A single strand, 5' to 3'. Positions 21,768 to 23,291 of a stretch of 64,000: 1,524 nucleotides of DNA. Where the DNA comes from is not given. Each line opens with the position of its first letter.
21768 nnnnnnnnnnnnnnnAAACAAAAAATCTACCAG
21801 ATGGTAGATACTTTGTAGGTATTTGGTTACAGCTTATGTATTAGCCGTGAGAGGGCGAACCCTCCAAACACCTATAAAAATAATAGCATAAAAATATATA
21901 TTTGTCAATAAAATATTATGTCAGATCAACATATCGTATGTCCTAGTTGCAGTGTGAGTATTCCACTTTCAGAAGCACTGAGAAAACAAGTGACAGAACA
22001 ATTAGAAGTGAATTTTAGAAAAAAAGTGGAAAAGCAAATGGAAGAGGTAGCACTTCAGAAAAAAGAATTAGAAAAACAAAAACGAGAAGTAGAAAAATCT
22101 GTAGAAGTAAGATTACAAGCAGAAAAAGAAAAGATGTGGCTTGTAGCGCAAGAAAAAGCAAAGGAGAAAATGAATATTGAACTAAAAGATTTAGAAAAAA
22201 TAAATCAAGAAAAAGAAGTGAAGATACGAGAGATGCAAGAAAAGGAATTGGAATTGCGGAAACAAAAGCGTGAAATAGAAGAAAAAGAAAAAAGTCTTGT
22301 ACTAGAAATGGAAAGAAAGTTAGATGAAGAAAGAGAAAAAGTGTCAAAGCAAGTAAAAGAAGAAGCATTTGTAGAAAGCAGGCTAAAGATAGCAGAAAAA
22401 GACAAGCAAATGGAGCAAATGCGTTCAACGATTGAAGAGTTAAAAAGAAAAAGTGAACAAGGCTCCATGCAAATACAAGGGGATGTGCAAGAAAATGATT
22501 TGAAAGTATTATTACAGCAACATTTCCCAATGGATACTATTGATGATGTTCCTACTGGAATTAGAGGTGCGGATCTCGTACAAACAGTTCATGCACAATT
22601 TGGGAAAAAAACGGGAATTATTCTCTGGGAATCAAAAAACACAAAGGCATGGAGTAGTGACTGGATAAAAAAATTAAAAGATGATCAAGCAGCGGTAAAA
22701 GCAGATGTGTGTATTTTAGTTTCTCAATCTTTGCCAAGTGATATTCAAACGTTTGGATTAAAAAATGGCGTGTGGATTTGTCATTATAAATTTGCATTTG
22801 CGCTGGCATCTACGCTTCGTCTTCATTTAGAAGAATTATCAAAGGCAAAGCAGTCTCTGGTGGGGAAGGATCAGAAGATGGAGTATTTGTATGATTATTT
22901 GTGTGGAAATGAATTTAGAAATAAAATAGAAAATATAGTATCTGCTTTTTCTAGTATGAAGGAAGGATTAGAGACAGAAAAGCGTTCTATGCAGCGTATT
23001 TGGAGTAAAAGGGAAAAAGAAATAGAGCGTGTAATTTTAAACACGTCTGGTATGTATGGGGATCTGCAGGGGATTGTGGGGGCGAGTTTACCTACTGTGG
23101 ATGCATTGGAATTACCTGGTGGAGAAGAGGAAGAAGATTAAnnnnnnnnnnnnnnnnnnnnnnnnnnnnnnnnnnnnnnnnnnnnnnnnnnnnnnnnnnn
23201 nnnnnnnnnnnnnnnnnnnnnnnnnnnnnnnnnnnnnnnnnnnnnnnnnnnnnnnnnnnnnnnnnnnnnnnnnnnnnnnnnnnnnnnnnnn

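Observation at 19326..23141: Co-directional exonuclease - PIF1 helicase - unknown - DUF2130-like coiled-coil nuclease cluster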

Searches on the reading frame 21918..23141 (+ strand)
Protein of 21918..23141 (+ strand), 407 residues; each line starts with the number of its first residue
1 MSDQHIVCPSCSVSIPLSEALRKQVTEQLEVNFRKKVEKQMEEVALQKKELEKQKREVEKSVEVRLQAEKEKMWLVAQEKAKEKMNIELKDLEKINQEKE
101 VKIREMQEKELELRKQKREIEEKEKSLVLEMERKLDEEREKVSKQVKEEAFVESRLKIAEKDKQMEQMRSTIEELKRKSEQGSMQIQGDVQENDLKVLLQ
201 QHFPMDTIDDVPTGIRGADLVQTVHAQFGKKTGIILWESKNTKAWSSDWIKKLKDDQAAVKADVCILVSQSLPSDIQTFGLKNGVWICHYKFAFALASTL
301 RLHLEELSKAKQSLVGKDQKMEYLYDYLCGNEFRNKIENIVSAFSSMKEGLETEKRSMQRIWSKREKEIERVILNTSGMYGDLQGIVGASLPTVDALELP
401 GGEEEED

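Call 3: search_protein_families(library=pfam, proteins=[window:21918-23141:+], max_evalue=0.01)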
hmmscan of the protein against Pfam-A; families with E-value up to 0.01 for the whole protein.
window:21918-23141:+ (407 aa): 1 family
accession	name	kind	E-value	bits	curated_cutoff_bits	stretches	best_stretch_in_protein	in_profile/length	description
PF09903.14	DUF2130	-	3e-67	227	26.7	1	156-400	3-253/255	Uncharacterized protein conserved in bacteria (DUF2130)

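Call 4: search_protein_families(library=padloc, proteins=[window:21918-23141:+], max_evalue=0.01)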
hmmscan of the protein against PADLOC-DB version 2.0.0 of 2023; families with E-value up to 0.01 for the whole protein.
window:21918-23141:+ (407 aa): 1 family
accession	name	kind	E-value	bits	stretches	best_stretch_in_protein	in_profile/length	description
PDLC03859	LmuB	-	0.0032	14.7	0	152-371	189-385/611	-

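Call 5: search_protein_families(library=ncbifam, proteins=[window:21918-23141:+], max_evalue=0.01)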
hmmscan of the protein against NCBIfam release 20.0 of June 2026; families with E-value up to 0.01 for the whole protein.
window:21918-23141:+ (407 aa): 0 families

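Call 20: find_homologous_proteins(query=window:21918-23141:+, max_evalue=0.00001)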
Query window:21918-23141:+ (407 aa): 3971 proteins with E <= 0.00001 among 8000 candidates; the best 120 are listed.
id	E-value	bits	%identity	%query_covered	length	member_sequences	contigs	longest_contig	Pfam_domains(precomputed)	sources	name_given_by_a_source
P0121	3.1e-252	854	100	100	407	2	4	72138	PF09903.15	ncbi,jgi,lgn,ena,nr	ncbi:MAG: DUF2130 domain-containing protein [Candidatus Magasanikbacteria bacterium]|jgi:hypothetica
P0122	3.3e-202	689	79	100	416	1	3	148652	PF09903.15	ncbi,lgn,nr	ncbi:DUF2130 domain-containing protein [Patescibacteria group bacterium]|nr:DUF2130 domain-containin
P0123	2.7e-169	581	55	100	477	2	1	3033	PF09903.15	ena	-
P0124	2.9e-168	578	56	99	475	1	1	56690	PF09903.15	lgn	-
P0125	6.7e-163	560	64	100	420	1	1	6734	PF09903.15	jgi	-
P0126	2.0e-159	549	65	100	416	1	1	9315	PF09903.15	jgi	jgi:hypothetical protein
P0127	3.2e-159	548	63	100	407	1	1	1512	PF09903.15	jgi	jgi:hypothetical protein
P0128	5.9e-159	547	65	100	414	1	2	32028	PF09903.15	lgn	-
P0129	4.2e-157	541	63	99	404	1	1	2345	PF09903.15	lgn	-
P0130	5.8e-156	537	62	99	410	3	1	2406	PF09903.15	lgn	-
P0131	2.8e-155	535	61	100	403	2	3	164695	PF09903.15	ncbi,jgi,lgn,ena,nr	ncbi:DUF2130 domain-containing protein [Candidatus Peregrinibacteria bacterium CG10_big_fil_rev_8_21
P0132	4.1e-155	534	61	99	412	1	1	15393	PF09903.15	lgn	-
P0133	1.6e-154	532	61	98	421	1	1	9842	PF09903.15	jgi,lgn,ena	-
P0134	2.8e-154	532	63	100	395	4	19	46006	PF09903.15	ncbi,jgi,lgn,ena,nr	ncbi:hypothetical protein COV81_05905 [Candidatus Peregrinibacteria bacterium CG11_big_fil_rev_8_21_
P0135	4.3e-154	531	61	99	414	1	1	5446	PF09903.15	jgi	jgi:hypothetical protein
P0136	6.7e-154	530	60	100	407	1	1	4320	PF09903.15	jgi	-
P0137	3.5e-153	528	62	99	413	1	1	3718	PF09903.15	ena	-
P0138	4.3e-153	528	61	99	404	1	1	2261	PF09903.15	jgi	-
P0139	7.1e-153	527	59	100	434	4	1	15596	PF09903.15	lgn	-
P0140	7.1e-153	527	62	98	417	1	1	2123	PF09903.15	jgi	jgi:hypothetical protein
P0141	1.6e-152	526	61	100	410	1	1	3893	PF09903.15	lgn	-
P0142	5.9e-152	524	60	100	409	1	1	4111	PF09903.15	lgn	-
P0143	1.0e-151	523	61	99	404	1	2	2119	PF09903.15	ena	-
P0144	1.6e-151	523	61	100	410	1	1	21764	PF09903.15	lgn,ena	-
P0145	1.9e-151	522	62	99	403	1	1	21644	PF09903.15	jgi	-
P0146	4.6e-151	521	60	97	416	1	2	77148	PF09903.15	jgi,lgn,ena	jgi:hypothetical protein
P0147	6.7e-151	521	61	100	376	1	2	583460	PF09903.15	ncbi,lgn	-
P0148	9.0e-151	520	60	99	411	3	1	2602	PF09903.15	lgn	-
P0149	2.0e-150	519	61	100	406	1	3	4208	PF09903.15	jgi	jgi:hypothetical protein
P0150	6.7e-150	517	60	100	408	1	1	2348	PF09903.15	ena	-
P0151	7.6e-150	517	62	100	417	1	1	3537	PF09903.15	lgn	-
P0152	2.1e-149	516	60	100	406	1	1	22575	PF09903.15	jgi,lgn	-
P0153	6.1e-149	514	59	100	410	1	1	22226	PF09903.15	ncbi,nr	ncbi:MAG: DUF2130 domain-containing protein [Candidatus Peregrinibacteria bacterium]|nr:DUF2130 doma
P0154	1.8e-148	512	60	99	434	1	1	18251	PF09903.15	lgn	-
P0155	2.3e-148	512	59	100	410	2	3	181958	PF09903.15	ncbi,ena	-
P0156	2.3e-148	512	60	100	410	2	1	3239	PF09903.15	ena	-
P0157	3.8e-148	511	60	100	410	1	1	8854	PF09903.15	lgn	-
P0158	8.2e-148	510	60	100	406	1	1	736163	PF09903.15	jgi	jgi:hypothetical protein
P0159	1.1e-147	510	59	99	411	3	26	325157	PF09903.15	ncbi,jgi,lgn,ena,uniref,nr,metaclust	ncbi:DUF2130 domain-containing protein [Candidatus Uhrbacteria bacterium CG_4_10_14_0_2_um_filter_41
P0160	1.7e-147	509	57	100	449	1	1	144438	PF09903.15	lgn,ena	-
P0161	1.9e-147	509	61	99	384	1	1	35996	PF09903.15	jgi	jgi:hypothetical protein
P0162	1.0e-146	507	59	100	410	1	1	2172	PF09903.15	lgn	-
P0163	5.4e-146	504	60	97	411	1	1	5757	PF09903.15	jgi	-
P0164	1.1e-145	503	57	100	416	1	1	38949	PF09903.15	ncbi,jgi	jgi:hypothetical protein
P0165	3.5e-145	502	58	100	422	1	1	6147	PF09903.15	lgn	-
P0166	3.9e-145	502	58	100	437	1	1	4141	PF09903.15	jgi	-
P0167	4.7e-145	501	59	99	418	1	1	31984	PF09903.15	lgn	-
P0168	1.6e-144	500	60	99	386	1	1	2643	PF09903.15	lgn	-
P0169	1.7e-144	499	59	100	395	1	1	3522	PF09903.15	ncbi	-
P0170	2.8e-144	499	60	100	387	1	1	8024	PF09903.15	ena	-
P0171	4.0e-144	498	59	99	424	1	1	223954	PF09903.15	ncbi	-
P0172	7.7e-144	497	59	100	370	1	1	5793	PF09903.15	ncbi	-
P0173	1.7e-143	496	62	98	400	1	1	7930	PF09903.15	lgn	-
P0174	1.8e-143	496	58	100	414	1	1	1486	PF09903.15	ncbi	-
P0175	5.2e-143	495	58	99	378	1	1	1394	PF09903.15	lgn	-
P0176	1.9e-142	493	60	99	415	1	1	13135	PF09903.15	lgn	-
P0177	1.1e-141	490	57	100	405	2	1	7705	PF09903.15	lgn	-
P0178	2.1e-141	489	58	99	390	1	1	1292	PF09903.15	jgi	-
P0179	6.3e-141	488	56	99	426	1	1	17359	PF09903.15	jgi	-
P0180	7.7e-141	487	57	99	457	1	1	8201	PF09903.15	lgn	-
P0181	1.5e-140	486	58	97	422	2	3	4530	PF09903.15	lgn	-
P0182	4.5e-140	485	56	100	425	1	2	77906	PF09903.15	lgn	-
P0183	6.9e-140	484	58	100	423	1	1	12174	PF09903.15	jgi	jgi:hypothetical protein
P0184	1.2e-139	484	56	99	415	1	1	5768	PF09903.15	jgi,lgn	-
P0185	2.7e-139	482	57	99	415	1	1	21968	PF09903.15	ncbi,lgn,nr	ncbi:MAG: DUF2130 domain-containing protein [Patescibacteria group bacterium]|nr:DUF2130 domain-cont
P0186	9.5e-139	481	57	99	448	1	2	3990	PF09903.15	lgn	-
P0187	1.1e-138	480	57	100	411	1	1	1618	PF09903.15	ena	-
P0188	1.4e-138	480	54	100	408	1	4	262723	PF09903.15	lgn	-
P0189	2.4e-138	479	57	100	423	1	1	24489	PF09903.15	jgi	jgi:hypothetical protein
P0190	2.6e-138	479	56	100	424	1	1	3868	PF09903.15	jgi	jgi:hypothetical protein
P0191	2.8e-138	479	57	100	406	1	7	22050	PF09903.15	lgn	-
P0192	4.6e-138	478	55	99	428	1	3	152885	PF09903.15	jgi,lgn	-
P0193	5.1e-138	478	56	100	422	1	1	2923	PF09903.15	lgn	-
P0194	6.6e-138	478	57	100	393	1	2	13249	PF09903.15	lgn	-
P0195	9.5e-138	477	53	100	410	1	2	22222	PF09903.15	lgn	-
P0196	1.6e-137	477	55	100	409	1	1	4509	PF09903.15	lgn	-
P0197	2.7e-137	476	54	99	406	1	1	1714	PF09903.15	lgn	-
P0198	3.7e-137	475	55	99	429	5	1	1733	PF09903.15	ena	-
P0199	4.4e-137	475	55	100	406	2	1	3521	PF09903.15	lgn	-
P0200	2.0e-136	473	56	99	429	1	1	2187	PF09903.15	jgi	jgi:hypothetical protein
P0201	3.8e-136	472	56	100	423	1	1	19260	PF09903.15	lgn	-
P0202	3.9e-136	472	56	100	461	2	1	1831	PF09903.15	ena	-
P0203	4.8e-136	472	57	99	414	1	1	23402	PF09903.15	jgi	jgi:hypothetical protein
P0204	5.2e-136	472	56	100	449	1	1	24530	PF09903.15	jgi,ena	jgi:hypothetical protein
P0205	6.4e-136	471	54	100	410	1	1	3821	PF09903.15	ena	-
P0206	8.4e-136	471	55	100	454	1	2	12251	PF09903.15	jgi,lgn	jgi:hypothetical protein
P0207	1.0e-135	471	56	100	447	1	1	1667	PF09903.15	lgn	-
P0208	2.1e-135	470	55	100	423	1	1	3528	PF09903.15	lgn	-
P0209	2.3e-135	469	55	99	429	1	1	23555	PF09903.15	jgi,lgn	-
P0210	2.4e-135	469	54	97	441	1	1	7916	PF09903.15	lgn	-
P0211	2.6e-135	469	56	100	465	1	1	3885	PF09903.15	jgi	jgi:hypothetical protein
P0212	3.9e-135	469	54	100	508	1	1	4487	PF09903.15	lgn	-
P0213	5.1e-135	468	57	100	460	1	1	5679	PF09903.15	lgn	-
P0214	1.2e-134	467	56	99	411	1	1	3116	PF09903.15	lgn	-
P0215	1.9e-134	466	54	100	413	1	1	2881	PF09903.15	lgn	-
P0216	3.0e-134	466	53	99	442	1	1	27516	PF09903.15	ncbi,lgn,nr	ncbi:DUF2130 domain-containing protein [Candidatus Parcubacteria bacterium]|nr:DUF2130 domain-contai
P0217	5.2e-134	465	55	99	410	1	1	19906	PF09903.15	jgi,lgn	-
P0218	7.5e-134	464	55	100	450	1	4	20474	PF09903.15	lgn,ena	-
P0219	1.0e-133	464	56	100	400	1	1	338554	PF09903.15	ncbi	-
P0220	1.1e-133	464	56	98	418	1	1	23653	PF09903.15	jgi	jgi:hypothetical protein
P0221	1.3e-133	464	58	100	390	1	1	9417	PF09903.15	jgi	jgi:hypothetical protein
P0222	1.3e-133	464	56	100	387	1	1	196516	PF09903.15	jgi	-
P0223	1.4e-133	463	55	100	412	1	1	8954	PF09903.15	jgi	-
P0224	2.0e-133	463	55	99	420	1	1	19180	PF09903.15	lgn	-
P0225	2.1e-133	463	56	99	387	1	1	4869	PF09903.15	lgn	-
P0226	2.6e-133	463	56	97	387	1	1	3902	PF09903.15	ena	-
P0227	3.2e-133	462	57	98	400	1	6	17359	PF09903.15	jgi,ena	jgi:hypothetical protein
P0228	3.8e-133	462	57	100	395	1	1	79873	PF09903.15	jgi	jgi:hypothetical protein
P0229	5.8e-133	461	56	98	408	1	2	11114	PF09903.15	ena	-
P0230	6.2e-133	461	54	99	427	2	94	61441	PF09903.15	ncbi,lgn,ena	-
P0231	8.6e-133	461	54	99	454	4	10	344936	PF09903.15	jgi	jgi:hypothetical protein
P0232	9.1e-133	461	54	100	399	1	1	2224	PF09903.15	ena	-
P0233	1.4e-132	460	55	99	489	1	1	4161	PF09903.15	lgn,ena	-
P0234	1.7e-132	460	52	100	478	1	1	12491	PF09903.15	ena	-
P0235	2.1e-132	460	52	99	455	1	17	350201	PF09903.15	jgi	jgi:hypothetical protein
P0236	2.1e-132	460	55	100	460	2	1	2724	PF09903.15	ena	-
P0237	2.6e-132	459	55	98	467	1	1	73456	PF09903.15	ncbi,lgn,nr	ncbi:MAG: DUF2130 domain-containing protein [Candidatus Moranbacteria bacterium]|nr:DUF2130 domain-c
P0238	3.3e-132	459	54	100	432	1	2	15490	PF09903.15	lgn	-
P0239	5.2e-132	458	51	99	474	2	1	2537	PF09903.15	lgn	-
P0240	5.7e-132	458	53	100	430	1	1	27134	PF09903.15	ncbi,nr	ncbi:MAG: DUF2130 domain-containing protein [bacterium]|nr:DUF2130 domain-containing protein [bacter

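Call 22: find_encoding_contigs(protein=P0122, flank=7000, max_places=1)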
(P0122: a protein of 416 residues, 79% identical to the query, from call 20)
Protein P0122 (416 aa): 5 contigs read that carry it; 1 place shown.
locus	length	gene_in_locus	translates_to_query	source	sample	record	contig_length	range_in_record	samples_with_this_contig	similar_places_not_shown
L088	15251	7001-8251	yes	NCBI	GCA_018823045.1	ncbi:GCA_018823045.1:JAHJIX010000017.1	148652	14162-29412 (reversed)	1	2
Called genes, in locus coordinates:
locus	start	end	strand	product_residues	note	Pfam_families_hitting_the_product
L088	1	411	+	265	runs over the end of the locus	PF01978:TrmB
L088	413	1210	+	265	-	PF01978:TrmB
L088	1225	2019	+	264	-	PF01978:TrmB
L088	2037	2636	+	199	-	PF02517:Rce1-like (weak)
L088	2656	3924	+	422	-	PF01494:FAD_binding_3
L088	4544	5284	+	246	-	PF13538:UvrD_C_2 (faint)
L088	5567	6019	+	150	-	-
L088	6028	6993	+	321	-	-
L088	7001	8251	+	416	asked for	PF09903:DUF2130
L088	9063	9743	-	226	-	PF00970:FAD_binding_6, PF08030:NAD_binding_6 (faint), PF00175:NAD_binding_1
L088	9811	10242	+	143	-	PF02082:Rrf2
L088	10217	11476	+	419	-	PF00266:Aminotran_5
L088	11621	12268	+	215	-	PF01592:NifU_N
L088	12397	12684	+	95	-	PF01883:FeS_assembly_P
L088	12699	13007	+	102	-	PF01257:2Fe-2S_thioredx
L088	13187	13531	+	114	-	PF13459:Fer4_15, PF13370:Fer4_13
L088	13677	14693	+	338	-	PF03951:Gln-synt_N, PF00120:Gln-synt_C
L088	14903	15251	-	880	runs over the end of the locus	PF02861:Clp_N, PF23569:NBD_SMAX1, PF00004:AAA, PF17871:AAA_lid_9, PF07724:AAA_2, PF00004:AAA, PF07728:AAA_5, PF10431:ClpB_D2-small, +8 more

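Call 23: find_encoding_contigs(protein=P0131, flank=7000, max_places=1)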
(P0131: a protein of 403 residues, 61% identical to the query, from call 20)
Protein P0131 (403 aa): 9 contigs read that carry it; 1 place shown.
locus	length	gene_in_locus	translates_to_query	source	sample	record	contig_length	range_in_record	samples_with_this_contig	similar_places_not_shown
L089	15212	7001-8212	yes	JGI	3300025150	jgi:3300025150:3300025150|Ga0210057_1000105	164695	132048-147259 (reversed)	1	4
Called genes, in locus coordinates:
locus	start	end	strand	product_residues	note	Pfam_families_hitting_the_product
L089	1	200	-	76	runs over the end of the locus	PF13031:DUF3892 (weak)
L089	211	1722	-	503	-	PF12161:HsdM_N, PF13847:Methyltransf_31 (faint), PF02384:N6_Mtase, PF01170:UPF0020 (weak), PF07669:Eco57I (weak)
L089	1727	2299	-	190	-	PF01420:Methylase_S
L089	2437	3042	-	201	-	PF00300:His_Phos_1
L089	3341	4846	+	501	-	PF01384:PHO4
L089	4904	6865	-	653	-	PF01751:Toprim, PF01131:Topoisom_bac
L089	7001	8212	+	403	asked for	PF09903:DUF2130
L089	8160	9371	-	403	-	-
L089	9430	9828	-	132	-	PF00472:RF-1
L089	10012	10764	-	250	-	PF02535:Zip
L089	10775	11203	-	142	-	PF01475:FUR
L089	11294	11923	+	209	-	-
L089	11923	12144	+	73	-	-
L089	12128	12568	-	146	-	PF10648:Gmad2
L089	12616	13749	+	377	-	PF07907:YibE_F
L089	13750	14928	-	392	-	PF00089:Trypsin, PF13365:Trypsin_2, PF13180:PDZ_2, PF00595:PDZ (weak), PF17820:PDZ_6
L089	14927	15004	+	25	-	-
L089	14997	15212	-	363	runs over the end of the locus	-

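Call 24: find_encoding_contigs(protein=P0159, flank=7000, max_places=1)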
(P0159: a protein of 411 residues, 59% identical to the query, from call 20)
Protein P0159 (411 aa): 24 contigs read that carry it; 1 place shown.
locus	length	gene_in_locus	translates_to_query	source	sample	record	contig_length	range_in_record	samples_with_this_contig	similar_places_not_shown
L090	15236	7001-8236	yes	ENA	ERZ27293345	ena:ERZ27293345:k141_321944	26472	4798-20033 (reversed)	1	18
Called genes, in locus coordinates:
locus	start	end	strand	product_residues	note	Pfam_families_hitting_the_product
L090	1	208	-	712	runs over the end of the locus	PF00270:DEAD, PF04851:ResIII (weak), PF00271:Helicase_C, PF16124:RecQ_Zn_bind, PF09382:RQC, PF00570:HRDC, PF14493:HTH_40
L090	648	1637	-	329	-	-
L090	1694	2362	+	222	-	PF09968:DUF2202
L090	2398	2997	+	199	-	PF01725:Ham1p_like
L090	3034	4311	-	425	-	PF00085:Thioredoxin, PF13098:Thioredoxin_2 (faint), PF00070:Pyr_redox (faint), PF07992:Pyr_redox_2, PF13738:Pyr_redox_3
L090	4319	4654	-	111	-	PF00085:Thioredoxin, PF13098:Thioredoxin_2 (weak)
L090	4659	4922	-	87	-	PF01022:HTH_5, PF12840:HTH_20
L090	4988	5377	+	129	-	PF06961:DUF1294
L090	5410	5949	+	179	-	-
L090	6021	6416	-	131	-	PF00072:Response_reg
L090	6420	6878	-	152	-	PF01243:PNPOx_N, PF12900:Pyridox_ox_2 (weak), PF16242:Pyrid_ox_like (weak)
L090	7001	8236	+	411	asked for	PF09903:DUF2130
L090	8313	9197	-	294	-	PF17125:Methyltr_RsmF_N, PF22458:RsmF-B_ferredox (weak), PF01189:Methyltr_RsmB-F, PF01728:FtsJ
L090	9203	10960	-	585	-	PF00664:ABC_membrane, PF02463:SMC_N (faint), PF00005:ABC_tran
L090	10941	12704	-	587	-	PF00664:ABC_membrane, PF00005:ABC_tran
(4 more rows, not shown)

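Call 28: search_protein_families(library=pfam, proteins=[L088:5567-6019:+, L088:6028-6993:+], max_evalue=0.05)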
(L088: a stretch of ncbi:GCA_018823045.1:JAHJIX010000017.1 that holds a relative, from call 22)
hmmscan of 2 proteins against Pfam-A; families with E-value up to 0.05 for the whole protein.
L088:5567-6019:+ (150 aa): 0 families

L088:6028-6993:+ (321 aa): 0 families

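Call 52: search_dna_similar(query=window:21918-23138:+, collection=phages, mode=protein, max_rows=12)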
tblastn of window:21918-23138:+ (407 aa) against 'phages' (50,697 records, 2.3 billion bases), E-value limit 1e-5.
Records with a match: 7; places in all: 7; records where one place covers at least 80% of the query: 0.
Best place of each record, by identity: <60% 7.
By first word of the organism name: Bacteriophage 7.
By host as written in the record: Helicobacter heilmannii 6; Helicobacter heilmannii ASB1.4 1.
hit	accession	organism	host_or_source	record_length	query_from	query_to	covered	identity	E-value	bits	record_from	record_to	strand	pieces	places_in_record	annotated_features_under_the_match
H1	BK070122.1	Bacteriophage sp.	Helicobacter heilmannii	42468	153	407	63%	32.7%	2e-39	156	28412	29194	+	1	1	hypothetical protein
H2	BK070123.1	Bacteriophage sp.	Helicobacter heilmannii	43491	153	407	63%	32.7%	2e-39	156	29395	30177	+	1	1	hypothetical protein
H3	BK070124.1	Bacteriophage sp.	Helicobacter heilmannii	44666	153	407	63%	32.7%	2e-39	156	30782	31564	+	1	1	hypothetical protein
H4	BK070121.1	Bacteriophage sp.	Helicobacter heilmannii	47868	153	407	63%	32.7%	2e-39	156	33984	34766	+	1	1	hypothetical protein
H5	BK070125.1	Bacteriophage sp.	Helicobacter heilmannii ASB1.4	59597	153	407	63%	32.7%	2e-39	156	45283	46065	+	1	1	hypothetical protein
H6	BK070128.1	Bacteriophage sp.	Helicobacter heilmannii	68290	153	407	63%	32.7%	2e-39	156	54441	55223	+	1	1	hypothetical protein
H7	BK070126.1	Bacteriophage sp.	Helicobacter heilmannii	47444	153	407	63%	32.7%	2e-39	156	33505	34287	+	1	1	hypothetical protein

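Call 61: search_solved_structures(query=A4, max_evalue=0.1)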
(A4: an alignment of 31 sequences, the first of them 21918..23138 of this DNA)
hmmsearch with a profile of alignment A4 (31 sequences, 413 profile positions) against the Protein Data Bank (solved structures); distinct sequences matched with E-value up to 0.1: 1.
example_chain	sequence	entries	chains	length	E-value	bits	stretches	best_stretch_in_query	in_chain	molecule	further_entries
3vem_A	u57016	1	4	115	0.047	15.6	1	103-173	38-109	Helicase protein MOM1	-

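Call 73: get_annotated_region(hit=H1, flank=5000)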
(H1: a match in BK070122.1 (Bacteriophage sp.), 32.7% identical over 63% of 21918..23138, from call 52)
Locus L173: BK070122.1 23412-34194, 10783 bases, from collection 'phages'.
description: TPA_asm: Bacteriophage sp. isolate Hheilmannii35817_11 prophage genomic sequence.
organism: Bacteriophage sp. (NCBI taxid 38018)
taxonomy: Viruses
host: Helicobacter heilmannii; source: -; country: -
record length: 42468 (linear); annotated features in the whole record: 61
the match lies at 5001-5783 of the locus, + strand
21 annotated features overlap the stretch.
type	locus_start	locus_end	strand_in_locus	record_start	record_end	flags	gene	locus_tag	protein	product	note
CDS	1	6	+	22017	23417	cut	-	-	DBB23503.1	hypothetical protein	-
CDS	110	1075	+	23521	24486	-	-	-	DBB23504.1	hypothetical protein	-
CDS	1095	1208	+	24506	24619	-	-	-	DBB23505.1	hypothetical protein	-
CDS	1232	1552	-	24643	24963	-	-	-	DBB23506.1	hypothetical protein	-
CDS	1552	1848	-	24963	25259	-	-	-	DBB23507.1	hypothetical protein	-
CDS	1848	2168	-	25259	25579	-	-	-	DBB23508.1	hypothetical protein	-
CDS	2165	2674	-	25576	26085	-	-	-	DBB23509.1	hypothetical protein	-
CDS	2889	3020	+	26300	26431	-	-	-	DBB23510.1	hypothetical protein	-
CDS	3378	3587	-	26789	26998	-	-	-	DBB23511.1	hypothetical protein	-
CDS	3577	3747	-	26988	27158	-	-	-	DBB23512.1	hypothetical protein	-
CDS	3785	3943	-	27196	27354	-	-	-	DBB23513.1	hypothetical protein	-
CDS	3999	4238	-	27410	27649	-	-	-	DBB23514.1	Plasmid partitioning protein ParA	-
CDS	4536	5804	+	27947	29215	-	-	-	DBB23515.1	hypothetical protein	-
CDS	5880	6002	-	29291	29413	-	-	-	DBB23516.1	hypothetical protein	-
CDS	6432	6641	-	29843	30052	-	-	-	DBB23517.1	hypothetical protein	-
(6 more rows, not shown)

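Call 79: search_protein_families(library=pfam, proteins=[window:21918-23138:+], max_evalue=10)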
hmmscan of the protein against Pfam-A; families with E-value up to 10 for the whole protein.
window:21918-23138:+ (407 aa): 2 families
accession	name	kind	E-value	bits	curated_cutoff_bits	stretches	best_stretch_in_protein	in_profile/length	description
PF09903.14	DUF2130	-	3e-67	227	26.7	1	156-400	3-253/255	Uncharacterized protein conserved in bacteria (DUF2130)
PF24441.1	DUF7560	-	0.12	12.6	27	1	1-27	1-27/44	Family of unknown function (DUF7560)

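Call 83: search_protein_families(library=phrogs, proteins=[window:21918-23138:+], max_evalue=0.001)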
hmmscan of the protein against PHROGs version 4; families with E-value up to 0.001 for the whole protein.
window:21918-23138:+ (407 aa): 0 families
